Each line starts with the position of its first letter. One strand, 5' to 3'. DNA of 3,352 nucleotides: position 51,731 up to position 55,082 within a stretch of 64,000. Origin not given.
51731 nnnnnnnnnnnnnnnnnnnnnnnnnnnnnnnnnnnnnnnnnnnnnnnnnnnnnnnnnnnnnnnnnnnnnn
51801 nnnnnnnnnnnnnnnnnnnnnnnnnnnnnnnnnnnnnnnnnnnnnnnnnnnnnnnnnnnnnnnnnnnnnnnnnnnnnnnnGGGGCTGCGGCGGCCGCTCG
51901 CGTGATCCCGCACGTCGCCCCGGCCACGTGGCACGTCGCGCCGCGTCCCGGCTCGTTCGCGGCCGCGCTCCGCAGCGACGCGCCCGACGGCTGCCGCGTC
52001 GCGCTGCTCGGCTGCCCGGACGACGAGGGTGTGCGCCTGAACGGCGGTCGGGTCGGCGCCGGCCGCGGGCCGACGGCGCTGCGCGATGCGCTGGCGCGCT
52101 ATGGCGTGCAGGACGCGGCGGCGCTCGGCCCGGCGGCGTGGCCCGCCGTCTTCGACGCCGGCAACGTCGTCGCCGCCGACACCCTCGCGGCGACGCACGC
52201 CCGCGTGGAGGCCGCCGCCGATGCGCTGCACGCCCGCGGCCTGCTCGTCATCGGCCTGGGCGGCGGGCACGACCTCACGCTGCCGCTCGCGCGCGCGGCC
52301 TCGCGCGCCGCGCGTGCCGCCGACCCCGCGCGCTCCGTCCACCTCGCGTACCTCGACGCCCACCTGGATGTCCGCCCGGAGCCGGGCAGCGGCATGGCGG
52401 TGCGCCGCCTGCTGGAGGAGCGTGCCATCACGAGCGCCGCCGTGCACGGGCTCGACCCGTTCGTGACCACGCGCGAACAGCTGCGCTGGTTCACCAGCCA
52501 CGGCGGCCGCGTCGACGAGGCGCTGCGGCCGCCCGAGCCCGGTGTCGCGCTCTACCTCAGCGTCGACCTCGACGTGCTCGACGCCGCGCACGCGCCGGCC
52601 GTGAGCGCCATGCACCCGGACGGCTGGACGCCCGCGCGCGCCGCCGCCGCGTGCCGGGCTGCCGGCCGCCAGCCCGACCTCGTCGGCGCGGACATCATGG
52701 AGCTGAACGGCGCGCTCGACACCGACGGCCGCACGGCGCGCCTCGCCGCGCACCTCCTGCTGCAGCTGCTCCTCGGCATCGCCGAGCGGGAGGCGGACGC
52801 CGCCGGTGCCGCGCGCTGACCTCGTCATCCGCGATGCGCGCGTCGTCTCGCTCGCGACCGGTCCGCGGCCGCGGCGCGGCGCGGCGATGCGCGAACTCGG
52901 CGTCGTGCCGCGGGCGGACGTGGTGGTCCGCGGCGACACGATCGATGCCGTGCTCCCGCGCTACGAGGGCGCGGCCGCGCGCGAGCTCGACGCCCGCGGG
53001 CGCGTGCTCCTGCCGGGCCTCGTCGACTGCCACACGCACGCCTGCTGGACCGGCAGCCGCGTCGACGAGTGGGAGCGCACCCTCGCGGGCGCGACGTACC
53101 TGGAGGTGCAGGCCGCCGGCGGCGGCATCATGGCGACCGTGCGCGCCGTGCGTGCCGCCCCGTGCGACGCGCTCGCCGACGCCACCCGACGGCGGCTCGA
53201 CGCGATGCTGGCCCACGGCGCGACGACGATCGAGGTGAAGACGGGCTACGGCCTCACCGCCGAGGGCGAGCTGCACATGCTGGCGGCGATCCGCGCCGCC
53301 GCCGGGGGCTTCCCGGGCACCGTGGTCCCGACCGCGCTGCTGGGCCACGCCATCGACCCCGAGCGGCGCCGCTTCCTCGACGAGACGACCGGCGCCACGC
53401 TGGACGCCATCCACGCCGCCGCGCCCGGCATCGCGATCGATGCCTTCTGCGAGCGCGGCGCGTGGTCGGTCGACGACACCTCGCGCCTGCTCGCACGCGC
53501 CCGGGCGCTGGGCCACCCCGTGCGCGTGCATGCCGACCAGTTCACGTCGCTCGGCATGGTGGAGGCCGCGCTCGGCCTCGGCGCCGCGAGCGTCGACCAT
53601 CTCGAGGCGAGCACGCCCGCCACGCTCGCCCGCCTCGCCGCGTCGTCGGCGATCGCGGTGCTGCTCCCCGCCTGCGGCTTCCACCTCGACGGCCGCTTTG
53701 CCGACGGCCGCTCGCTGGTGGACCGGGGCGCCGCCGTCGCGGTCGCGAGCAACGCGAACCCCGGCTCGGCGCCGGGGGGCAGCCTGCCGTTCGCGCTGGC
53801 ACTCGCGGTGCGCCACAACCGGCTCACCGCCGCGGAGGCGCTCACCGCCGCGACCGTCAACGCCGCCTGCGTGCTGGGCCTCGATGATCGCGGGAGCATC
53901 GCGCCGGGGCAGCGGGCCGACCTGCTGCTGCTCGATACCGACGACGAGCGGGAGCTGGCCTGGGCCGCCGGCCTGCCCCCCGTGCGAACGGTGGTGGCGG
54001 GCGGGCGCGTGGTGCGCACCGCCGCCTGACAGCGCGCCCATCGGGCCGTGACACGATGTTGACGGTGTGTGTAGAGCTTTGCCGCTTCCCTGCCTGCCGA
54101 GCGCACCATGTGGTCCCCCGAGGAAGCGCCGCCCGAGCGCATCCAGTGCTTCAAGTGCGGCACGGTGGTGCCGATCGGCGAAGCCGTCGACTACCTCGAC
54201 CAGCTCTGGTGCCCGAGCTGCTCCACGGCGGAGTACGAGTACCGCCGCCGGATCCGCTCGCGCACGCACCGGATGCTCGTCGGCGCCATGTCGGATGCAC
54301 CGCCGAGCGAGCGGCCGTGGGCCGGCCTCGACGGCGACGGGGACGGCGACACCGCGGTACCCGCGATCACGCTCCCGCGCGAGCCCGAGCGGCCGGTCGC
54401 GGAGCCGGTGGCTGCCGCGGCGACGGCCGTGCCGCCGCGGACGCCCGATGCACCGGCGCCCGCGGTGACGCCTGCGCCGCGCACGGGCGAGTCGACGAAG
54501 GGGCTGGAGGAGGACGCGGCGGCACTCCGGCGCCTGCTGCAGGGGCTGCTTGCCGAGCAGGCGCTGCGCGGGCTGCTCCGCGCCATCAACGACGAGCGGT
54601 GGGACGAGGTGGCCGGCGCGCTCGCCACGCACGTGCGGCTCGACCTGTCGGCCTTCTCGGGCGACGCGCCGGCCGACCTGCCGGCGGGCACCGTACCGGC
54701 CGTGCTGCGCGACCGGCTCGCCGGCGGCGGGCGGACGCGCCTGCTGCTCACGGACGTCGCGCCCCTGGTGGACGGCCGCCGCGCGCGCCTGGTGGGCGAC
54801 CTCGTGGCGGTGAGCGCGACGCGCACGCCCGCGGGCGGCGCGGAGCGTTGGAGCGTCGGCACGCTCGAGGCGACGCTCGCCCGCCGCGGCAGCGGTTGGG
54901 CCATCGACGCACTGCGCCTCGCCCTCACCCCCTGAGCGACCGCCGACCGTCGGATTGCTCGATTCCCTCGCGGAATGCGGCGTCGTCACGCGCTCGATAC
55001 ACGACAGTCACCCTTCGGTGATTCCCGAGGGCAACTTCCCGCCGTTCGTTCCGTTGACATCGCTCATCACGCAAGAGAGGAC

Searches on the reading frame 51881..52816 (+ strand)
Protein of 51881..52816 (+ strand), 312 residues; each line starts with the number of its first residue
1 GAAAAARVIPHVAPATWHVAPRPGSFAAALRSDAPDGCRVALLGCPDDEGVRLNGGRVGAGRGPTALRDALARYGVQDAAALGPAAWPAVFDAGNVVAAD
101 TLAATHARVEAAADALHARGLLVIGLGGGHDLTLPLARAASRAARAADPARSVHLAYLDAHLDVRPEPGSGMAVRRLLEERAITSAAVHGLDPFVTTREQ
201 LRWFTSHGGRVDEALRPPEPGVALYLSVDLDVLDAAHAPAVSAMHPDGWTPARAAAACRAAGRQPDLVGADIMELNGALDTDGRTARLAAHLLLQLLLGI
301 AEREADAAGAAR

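Call 66: search_protein_families(library=pfam, proteins=[window:51881-52816:+], max_evalue=0.00001)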
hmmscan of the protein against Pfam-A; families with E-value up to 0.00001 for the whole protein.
window:51881-52816:+ (312 aa): 1 family
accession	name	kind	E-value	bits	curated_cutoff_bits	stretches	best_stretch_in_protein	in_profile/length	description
PF00491.26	Arginase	-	3.7e-41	141.9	22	1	39-297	2-278/280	Arginase family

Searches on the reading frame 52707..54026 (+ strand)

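Call 66: search_protein_families(library=pfam, proteins=[window:52707-54026:+], max_evalue=0.00001)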
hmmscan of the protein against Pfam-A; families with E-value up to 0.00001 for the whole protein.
window:52707-54026:+ (440 aa): 2 families
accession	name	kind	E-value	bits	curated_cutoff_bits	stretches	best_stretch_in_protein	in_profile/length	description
PF07969.17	Amidohydro_3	-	2e-24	87.4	29.7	2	137-436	142-471/472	Amidohydrolase family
PF01979.26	Amidohydro_1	-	2.4e-18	66.9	25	1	100-436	1-345/345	Amidohydrolase family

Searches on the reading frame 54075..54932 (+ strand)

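Call 66: search_protein_families(library=pfam, proteins=[window:54075-54932:+], max_evalue=0.00001)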
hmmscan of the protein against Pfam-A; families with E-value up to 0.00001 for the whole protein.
window:54075-54932:+ (286 aa): 1 family
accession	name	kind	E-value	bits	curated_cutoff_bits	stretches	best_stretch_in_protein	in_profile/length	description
PF13577.12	SnoaL_4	-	2.2e-08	34.6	24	1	162-280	11-125/126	SnoaL-like domain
